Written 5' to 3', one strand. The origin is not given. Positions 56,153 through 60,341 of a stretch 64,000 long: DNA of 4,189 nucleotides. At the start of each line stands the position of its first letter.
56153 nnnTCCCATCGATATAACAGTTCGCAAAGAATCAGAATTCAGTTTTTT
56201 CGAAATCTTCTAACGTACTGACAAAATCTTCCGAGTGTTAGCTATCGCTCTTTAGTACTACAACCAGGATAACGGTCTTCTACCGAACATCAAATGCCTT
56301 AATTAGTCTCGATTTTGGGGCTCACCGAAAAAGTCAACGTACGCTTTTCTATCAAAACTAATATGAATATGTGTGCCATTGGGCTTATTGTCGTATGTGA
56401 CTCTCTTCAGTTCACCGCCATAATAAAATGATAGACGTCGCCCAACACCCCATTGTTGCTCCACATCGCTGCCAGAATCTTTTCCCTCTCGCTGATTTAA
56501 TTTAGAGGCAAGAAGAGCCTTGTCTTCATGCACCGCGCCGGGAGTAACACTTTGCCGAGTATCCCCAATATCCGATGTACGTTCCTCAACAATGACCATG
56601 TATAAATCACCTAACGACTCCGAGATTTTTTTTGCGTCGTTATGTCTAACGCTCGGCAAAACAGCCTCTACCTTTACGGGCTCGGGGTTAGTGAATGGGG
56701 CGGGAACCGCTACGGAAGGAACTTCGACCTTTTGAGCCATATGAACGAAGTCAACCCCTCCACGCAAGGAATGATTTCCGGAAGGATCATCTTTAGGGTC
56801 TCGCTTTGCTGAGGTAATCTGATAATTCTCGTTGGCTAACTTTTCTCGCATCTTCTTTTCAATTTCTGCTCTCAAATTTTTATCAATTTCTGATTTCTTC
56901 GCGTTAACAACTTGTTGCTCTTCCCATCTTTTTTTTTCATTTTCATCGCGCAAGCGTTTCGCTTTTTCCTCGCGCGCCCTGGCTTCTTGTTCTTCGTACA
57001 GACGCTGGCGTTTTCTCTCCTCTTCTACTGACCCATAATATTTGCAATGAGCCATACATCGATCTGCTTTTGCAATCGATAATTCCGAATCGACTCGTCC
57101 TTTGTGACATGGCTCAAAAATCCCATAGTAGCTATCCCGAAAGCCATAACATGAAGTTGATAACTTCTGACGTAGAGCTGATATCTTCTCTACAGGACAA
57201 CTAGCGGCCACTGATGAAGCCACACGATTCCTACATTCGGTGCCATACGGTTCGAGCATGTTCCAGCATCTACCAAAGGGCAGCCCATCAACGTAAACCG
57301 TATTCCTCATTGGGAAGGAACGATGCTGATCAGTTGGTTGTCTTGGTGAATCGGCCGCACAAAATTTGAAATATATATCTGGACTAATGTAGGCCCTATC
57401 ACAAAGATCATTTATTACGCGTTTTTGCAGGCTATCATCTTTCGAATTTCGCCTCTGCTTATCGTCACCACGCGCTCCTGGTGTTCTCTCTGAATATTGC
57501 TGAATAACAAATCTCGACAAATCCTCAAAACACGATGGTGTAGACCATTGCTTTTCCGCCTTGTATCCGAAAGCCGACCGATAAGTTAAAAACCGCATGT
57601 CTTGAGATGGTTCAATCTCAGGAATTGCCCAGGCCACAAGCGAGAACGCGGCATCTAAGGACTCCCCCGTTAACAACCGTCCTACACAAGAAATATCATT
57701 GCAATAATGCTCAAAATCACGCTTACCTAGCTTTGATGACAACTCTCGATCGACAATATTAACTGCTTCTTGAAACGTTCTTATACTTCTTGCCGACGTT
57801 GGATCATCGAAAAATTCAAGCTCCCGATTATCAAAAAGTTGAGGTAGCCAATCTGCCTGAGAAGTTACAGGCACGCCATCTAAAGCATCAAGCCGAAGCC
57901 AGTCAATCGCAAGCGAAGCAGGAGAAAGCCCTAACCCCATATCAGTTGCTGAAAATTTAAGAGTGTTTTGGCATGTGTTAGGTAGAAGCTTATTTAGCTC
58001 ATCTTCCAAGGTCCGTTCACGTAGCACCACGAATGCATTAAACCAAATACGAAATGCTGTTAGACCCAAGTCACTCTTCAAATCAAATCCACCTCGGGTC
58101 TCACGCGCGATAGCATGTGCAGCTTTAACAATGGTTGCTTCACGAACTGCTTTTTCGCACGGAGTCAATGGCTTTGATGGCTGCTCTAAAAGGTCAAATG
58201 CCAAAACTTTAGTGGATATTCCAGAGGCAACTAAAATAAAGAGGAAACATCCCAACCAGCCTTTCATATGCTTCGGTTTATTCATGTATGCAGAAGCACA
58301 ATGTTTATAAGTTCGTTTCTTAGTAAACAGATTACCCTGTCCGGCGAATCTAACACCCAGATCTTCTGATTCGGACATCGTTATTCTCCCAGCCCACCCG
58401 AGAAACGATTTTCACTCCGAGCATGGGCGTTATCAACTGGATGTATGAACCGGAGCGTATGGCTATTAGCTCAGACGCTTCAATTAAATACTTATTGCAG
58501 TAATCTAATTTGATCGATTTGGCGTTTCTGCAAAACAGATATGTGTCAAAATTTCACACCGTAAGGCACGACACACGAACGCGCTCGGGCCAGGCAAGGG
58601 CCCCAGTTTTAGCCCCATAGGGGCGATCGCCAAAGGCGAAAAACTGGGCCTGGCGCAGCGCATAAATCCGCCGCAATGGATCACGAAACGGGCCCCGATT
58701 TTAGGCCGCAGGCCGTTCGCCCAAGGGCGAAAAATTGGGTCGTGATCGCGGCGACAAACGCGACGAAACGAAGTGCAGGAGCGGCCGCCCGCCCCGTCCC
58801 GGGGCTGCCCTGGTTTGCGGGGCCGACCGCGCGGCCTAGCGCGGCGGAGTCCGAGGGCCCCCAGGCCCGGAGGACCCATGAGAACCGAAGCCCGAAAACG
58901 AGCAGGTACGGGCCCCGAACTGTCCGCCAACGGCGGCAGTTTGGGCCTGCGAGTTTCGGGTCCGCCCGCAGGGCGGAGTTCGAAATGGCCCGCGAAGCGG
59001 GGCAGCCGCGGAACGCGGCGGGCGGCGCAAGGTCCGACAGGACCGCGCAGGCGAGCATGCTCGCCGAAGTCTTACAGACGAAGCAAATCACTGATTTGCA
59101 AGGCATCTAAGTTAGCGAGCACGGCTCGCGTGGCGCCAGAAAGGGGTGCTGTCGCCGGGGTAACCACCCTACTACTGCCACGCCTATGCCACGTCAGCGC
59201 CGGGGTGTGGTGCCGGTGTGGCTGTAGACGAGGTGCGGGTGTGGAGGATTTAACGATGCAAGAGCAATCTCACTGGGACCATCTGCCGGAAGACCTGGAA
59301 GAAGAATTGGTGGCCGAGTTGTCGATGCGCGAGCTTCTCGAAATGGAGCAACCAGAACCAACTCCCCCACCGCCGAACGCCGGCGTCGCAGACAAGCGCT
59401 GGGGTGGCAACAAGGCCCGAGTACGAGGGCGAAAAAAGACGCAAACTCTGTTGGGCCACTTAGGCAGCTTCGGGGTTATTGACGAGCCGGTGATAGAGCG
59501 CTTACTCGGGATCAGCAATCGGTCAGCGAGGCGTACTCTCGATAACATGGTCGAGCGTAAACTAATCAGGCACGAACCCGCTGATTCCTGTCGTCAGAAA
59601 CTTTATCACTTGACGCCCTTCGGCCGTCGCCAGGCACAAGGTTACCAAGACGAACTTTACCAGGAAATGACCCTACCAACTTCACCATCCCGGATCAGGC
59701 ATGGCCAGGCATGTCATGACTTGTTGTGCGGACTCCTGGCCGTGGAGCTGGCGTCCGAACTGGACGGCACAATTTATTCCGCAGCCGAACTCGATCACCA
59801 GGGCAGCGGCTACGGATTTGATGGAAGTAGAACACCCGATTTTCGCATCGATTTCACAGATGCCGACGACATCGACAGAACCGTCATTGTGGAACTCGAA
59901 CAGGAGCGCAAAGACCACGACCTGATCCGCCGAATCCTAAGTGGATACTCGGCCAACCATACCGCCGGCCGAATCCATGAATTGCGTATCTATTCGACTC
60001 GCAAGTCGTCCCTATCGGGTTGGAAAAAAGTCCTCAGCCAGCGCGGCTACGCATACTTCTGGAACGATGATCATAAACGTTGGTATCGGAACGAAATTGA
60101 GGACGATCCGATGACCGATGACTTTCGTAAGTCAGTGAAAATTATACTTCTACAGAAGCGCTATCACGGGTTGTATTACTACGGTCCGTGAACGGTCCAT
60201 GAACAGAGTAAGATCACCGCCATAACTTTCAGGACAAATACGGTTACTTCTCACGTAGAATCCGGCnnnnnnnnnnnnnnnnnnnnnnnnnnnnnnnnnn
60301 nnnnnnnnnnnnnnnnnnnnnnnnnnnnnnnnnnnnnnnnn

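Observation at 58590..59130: A roughly 550-bp GC-rich non-coding block of repeated nested hairpins with compensatory and G:T changes may be a structured RNA or a single-strand origin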

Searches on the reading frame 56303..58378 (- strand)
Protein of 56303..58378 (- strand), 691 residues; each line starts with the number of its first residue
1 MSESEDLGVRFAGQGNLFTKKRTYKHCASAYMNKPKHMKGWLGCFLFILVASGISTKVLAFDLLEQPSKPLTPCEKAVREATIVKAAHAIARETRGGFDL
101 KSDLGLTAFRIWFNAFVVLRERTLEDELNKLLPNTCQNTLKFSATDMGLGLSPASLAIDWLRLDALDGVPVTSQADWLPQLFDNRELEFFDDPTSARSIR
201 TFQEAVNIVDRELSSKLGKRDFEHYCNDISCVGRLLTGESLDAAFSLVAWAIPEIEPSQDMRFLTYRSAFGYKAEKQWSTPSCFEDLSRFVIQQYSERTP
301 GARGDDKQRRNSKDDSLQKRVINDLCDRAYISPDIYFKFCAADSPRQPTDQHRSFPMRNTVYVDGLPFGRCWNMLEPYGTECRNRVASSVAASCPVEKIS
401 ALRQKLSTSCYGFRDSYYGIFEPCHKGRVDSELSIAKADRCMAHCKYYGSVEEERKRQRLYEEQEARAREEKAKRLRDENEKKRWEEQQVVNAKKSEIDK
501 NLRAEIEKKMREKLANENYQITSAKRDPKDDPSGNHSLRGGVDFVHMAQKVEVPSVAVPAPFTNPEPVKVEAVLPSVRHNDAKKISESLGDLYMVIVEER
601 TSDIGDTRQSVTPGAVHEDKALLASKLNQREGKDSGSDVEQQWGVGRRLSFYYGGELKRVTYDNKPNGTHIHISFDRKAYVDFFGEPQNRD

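Call 14: search_protein_families(library=pfam, proteins=[window:56303-58378:-], max_evalue=0.01)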
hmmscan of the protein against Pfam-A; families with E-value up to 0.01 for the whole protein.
window:56303-58378:- (691 aa): 0 families

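Call 23: find_encoding_contigs(protein=window:56303-58378:-, flank=10000, max_places=10)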
Protein window:56303-58378:- (691 aa): 6 contigs read that carry it; 4 places shown.
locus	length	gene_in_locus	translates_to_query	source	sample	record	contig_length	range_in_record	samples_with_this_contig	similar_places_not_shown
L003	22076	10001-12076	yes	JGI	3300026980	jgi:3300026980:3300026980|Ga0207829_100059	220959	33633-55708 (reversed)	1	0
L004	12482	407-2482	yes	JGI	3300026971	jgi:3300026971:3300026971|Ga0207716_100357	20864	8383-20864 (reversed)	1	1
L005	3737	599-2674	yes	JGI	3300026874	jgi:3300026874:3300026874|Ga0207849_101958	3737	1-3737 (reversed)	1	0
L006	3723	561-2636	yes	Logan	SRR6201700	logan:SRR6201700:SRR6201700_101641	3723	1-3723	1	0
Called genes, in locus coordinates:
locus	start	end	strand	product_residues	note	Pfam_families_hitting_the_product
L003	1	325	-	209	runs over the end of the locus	PF09837:DUF2064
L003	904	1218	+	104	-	-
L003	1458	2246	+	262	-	PF03090:Replicase, PF04545:Sigma70_r4 (faint), PF08708:PriCT_1 (weak), PF13384:HTH_23 (weak), PF01381:HTH_3 (weak), PF13518:HTH_28 (faint)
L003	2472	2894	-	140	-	-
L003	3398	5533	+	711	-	PF01555:N6_N4_Mtase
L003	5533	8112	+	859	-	PF04851:ResIII, PF27151:YagJ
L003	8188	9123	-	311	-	-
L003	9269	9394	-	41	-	-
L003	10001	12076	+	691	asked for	-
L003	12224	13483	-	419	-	PF00817:IMS, PF11799:IMS_C, PF13438:DUF4113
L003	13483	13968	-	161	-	PF00717:Peptidase_S24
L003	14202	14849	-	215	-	-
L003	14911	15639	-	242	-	-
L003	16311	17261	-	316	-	-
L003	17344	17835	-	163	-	PF13302:Acetyltransf_3, PF13420:Acetyltransf_4, PF00583:Acetyltransf_1, PF13508:Acetyltransf_7 (weak)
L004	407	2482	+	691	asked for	-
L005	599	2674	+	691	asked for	-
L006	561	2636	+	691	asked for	-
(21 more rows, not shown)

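Call 25: find_homologous_proteins(query=window:56303-58378:-)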
Query window:56303-58378:- (691 aa): 1 proteins with E <= 0.001 among 8000 candidates.
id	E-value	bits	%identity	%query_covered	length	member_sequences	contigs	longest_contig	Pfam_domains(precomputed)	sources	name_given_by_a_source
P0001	0.0e+0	1513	100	95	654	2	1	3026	-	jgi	-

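Call 41: search_protein_families(library=padloc, proteins=[window:56303-58378:-], max_evalue=0.01)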
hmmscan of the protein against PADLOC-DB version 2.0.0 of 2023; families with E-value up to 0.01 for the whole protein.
window:56303-58378:- (691 aa): 0 families

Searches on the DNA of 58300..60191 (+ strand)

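Call 5: search_rna_families(source=window, start=58300, end=59400, threshold=evalue, max_evalue=10)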
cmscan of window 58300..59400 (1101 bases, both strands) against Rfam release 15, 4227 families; matches with E-value up to 10: 4.
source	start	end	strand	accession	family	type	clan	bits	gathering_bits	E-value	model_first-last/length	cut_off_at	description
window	58882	58973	+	RF02341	ncrMT1302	Gene; sRNA;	-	18.2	45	1.3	1-109/109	no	Mycobacterium sRNA ncrMT1302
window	58949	58995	-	RF01713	Moco-II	Cis-reg;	-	15.6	35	10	1-46/46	no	Moco-II RNA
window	59150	59208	-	RF02803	PyrR205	Gene; snRNA; snoRNA; HACA-box;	-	15.3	35.6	2.7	1-61/61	no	Pyrobaculum sRNA 205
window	59255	59359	-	RF02115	FAM13A-AS1_2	Gene; lncRNA;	-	12.9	38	7.1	1-110/110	no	FAM13A antisense RNA 1 conserved region 2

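Call 9: search_dna_similar(query=window:58540-59260:+, collection=plasmids, mode=distant)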
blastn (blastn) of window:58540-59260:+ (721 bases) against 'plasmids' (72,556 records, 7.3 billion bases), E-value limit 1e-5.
No match.

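Call 10: search_dna_similar(query=window:58540-59260:+, collection=phages, mode=distant)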
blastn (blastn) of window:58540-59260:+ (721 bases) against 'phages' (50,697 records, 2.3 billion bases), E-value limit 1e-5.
No match.

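Call 36: search_dna_similar(query=window:58575-59135:+, collection=plasmids, mode=distant, max_evalue=10, max_rows=30)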
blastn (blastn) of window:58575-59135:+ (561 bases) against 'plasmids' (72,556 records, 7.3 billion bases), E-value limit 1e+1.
Records with a match: 68; places in all: 69; records where one place covers at least 80% of the query: 0.
Best place of each record, by identity: >=99% 23; 95-99% 5; 90-95% 15; 80-90% 18; 60-80% 7.
By first word of the organism name: Agrobacterium 21; Bradyrhizobium 11; Streptomyces 7; Aminobacter 3; Rhizobium 3; Burkholderia 2; Azospirillum 2; Paracoccus 2; Sphingopyxis 2; Ideonella 1; and 14 more.
By predicted mobility (MOB-suite, as given by PLSDB): conjugative 33; non-mobilizable 28; mobilizable 7.
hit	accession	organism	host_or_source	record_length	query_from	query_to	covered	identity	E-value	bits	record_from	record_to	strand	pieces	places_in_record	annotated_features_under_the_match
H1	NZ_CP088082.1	Ideonella dechloratans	Cell culture,Activated sludge, ...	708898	194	302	19%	70.5%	6e+0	39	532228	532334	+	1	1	cbiB: adenosylcobinamide-phosphate synthase CbiB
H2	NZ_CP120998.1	Streptomyces sp. Mut1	-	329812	222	303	15%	72.3%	6e+0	39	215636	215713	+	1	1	type I polyketide synthase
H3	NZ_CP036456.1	Streptomonospora litoralis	whole organism,beach sand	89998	425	492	12%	74.6%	6e+0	39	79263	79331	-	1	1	WhiB family transcriptional regulator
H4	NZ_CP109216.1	Streptomyces althioticus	-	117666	392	456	12%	77.9%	6e+0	40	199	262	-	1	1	none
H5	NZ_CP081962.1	Curtobacterium sp. TC1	Medicago sativa,cell culture,seed ...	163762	434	481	9%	81.6%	5e-1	43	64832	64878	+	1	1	ParB N-terminal domain-containing protein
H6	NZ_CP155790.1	Burkholderia cenocepacia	Sputum,sputum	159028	434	482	9%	79.6%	2e+0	42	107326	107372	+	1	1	phage integrase family protein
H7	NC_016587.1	Azospirillum lipoferum 4B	-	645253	408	454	8%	78.8%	2e+0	41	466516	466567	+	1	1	hypothetical protein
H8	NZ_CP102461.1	Burkholderia multivorans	Homo sapiens,pure culture,CF throat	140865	413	454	7%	84.1%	6e+0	39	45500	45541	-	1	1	site-specific integrase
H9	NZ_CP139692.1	Limimaricola variabilis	Bacterial Culture,hydrothermal vent ...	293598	442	485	8%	79.5%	6e+0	40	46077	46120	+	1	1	PAS domain S-box protein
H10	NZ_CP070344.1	Variovorax sp. PDNC026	cell culture,Plastic debris in ...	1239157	212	251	7%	82.9%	6e+0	40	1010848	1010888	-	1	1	none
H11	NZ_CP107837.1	Streptomyces sp. NBC_00523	-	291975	422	460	7%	85.0%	6e+0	39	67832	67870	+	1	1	acyl carrier protein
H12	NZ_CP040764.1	Paracoccus liaowanqingii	Tibetan antelope,cell culture,feces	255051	242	279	7%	86.8%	5e-1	44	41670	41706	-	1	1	selA: L-seryl-tRNA(Sec) selenium transferase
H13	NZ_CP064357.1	Miltoncostaea oceani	pure culture,marine sediment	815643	249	285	7%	86.5%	5e-1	43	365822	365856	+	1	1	none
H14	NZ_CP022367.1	Azospirillum sp. TSH58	single cell,paddy soils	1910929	196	231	6%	86.1%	6e+0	40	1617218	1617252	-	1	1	record has no annotation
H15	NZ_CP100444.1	Streptomyces rimosus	pure culture,OTC cluster deletion ...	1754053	426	460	6%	86.1%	6e+0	40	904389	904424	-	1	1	record has no annotation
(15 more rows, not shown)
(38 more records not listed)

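Call 110: build_rna_model(alignment_id=A8, structure=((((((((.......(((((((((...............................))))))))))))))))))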
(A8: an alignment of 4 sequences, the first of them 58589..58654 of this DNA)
Model R1 built from alignment A8 (4 sequences, 72 columns); structure: as given.
model positions 69; base pairs 17; branch points 0; effective number of sequences 2.42; information 0.815 bits per position. Calibrated on 0.2 Mb of random sequence (short: E-values are rough).
structure used (alignment columns):
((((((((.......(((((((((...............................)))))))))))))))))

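Call 111: search_with_rna_model(model_id=R1, sources=[window, L105, L106, L107, L108, L112, L114, L116, L118, L120, L100, L102], max_evalue=10, show_alignments=0)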
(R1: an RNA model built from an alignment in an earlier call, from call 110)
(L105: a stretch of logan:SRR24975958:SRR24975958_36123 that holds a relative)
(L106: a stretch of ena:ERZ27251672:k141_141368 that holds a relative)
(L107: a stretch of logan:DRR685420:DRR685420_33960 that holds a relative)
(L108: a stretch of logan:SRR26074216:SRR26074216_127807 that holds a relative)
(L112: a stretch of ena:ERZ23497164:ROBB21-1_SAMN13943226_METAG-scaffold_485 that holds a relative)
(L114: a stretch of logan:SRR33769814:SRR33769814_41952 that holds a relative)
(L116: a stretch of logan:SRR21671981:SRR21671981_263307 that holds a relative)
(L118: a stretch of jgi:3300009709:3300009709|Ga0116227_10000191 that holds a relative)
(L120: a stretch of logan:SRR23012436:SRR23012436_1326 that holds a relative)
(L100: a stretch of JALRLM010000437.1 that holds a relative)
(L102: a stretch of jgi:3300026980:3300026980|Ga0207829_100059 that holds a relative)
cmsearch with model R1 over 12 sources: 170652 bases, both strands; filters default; matches with E-value up to 10: 19.
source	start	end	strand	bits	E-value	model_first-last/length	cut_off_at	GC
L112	4432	4500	+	85.1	3.9e-17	1-69/69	no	0.61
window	58679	58747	+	82.3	1.8e-16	1-69/69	no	0.59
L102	14100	14168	-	82.3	1.8e-16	1-69/69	no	0.59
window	58587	58656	+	79.1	9.6e-16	1-69/69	no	0.66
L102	14191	14260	-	79.1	9.6e-16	1-69/69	no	0.66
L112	4340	4408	+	72.8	2.9e-14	1-69/69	no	0.71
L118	7500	7566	+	46.5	4e-08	1-69/69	no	0.76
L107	1065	1130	+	35.7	1.3e-05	1-69/69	no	0.74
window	58902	58950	+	30.8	0.00018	1-69/69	no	0.71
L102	13897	13945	-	30.8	0.00018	1-69/69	no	0.71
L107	1566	1607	+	29.3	0.00042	1-69/69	no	0.86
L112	4654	4702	+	24.2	0.0067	1-69/69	no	0.73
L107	1206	1261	+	21.2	0.034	1-69/69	no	0.7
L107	983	1019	+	16.6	0.4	1-69/69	no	0.86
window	58594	58656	-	15.7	0.65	1-69/69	no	0.63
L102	14191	14253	+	15.7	0.65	1-69/69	no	0.63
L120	7464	7529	+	14.7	1.1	1-69/69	no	0.76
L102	14108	14153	+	10.6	9.7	16-61/69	no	0.61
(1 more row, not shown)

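Call 112: search_with_rna_model(model_id=R1, sources=[L105, L106, L107, L108, L112, L114, L116, L118, L120], max_evalue=5, filters=off, show_alignments=0)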
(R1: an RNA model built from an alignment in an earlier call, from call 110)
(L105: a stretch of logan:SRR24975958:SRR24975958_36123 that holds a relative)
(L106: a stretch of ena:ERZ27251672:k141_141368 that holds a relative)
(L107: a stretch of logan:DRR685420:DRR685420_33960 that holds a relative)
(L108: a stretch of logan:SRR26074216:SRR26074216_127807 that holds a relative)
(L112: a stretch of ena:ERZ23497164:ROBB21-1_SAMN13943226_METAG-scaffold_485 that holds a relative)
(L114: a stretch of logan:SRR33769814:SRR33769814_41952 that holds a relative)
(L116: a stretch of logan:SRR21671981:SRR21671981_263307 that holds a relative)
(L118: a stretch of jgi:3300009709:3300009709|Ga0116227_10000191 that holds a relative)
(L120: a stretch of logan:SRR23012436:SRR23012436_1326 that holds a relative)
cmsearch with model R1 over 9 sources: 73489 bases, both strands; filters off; matches with E-value up to 5: 28.
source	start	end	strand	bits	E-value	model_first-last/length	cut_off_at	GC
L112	4432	4500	+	85.1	1.7e-17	1-69/69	no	0.61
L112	4340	4408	+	72.8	1.3e-14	1-69/69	no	0.71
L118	7500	7566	+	46.5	1.7e-08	1-69/69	no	0.76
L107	1065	1130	+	35.7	5.8e-06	1-69/69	no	0.74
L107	1566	1607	+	29.6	0.00016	1-69/69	no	0.86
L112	4654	4702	+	24.2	0.0029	1-69/69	no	0.73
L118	7370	7435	+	22.1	0.0087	1-69/69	no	0.59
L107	1206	1261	+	21.2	0.015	1-69/69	no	0.7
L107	983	1019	+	16.6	0.17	1-69/69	no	0.86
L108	2169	2232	+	16.2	0.21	1-69/69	no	0.75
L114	4487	4541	+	16.1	0.22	1-69/69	no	0.75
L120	7464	7529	+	14.6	0.49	1-69/69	no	0.76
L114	4350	4422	+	13.4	0.97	1-69/69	no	0.77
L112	6366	6400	-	12.5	1.5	1-69/69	no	0.51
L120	6700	6726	-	12.1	1.9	1-69/69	no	0.7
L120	6819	6858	+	12.1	1.9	1-69/69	no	0.73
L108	2497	2549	+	12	2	1-69/69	no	0.7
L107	1010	1031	-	11.5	2.6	1-69/69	no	0.82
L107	4346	4369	-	11.5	2.6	1-69/69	no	0.75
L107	928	978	+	11.4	2.7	1-69/69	no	0.67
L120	7602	7647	+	11.4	2.7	1-69/69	no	0.74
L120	12304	12345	+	11.3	3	1-69/69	no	0.6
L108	432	461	+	10.9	3.6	1-69/69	no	0.5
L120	3182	3257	-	10.8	3.8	1-69/69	no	0.64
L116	3773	3824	-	10.8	3.9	1-69/69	no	0.67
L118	7773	7811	+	10.8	3.9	1-69/69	no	0.85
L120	12304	12345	-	10.7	4.1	1-69/69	no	0.6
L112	6366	6400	+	10.5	4.6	1-69/69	no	0.51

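Call 113: search_with_rna_model(model_id=R1, sources=[L107, L108, L112, L114, L116, L118, L120], max_evalue=1, filters=off, make_alignment=true, show_alignments=0)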
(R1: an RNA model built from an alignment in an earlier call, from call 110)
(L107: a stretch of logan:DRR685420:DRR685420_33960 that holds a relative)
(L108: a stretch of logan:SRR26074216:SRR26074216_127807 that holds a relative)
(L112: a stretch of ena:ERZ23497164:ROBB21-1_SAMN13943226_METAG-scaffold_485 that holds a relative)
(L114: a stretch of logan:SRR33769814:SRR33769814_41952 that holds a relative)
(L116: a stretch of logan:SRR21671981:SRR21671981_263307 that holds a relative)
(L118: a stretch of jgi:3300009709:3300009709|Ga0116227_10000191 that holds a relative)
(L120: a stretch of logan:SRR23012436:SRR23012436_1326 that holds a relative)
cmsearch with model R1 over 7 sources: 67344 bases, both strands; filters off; matches with E-value up to 1: 13.
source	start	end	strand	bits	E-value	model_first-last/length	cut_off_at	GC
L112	4432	4500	+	85.1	1.6e-17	1-69/69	no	0.61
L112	4340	4408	+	72.8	1.2e-14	1-69/69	no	0.71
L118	7500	7566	+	46.5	1.6e-08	1-69/69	no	0.76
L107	1065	1130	+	35.7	5.3e-06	1-69/69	no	0.74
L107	1566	1607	+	29.6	0.00015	1-69/69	no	0.86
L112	4654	4702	+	24.2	0.0027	1-69/69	no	0.73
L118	7370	7435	+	22.1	0.008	1-69/69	no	0.59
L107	1206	1261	+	21.2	0.013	1-69/69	no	0.7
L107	983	1019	+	16.6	0.16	1-69/69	no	0.86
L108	2169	2232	+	16.2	0.19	1-69/69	no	0.75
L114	4487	4541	+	16.1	0.2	1-69/69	no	0.75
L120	7464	7529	+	14.6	0.45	1-69/69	no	0.76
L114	4350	4422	+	13.4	0.89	1-69/69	no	0.77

Alignment A9: 13 matches aligned to the model, 118 columns, each read 5' to 3' on its own strand. Consensus structure (alignment columns), stored with it:
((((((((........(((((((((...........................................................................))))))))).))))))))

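Call 132: search_rna_families(sources=[L107, L108, L112, L114, L116, L118, L120], threshold=gathering)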
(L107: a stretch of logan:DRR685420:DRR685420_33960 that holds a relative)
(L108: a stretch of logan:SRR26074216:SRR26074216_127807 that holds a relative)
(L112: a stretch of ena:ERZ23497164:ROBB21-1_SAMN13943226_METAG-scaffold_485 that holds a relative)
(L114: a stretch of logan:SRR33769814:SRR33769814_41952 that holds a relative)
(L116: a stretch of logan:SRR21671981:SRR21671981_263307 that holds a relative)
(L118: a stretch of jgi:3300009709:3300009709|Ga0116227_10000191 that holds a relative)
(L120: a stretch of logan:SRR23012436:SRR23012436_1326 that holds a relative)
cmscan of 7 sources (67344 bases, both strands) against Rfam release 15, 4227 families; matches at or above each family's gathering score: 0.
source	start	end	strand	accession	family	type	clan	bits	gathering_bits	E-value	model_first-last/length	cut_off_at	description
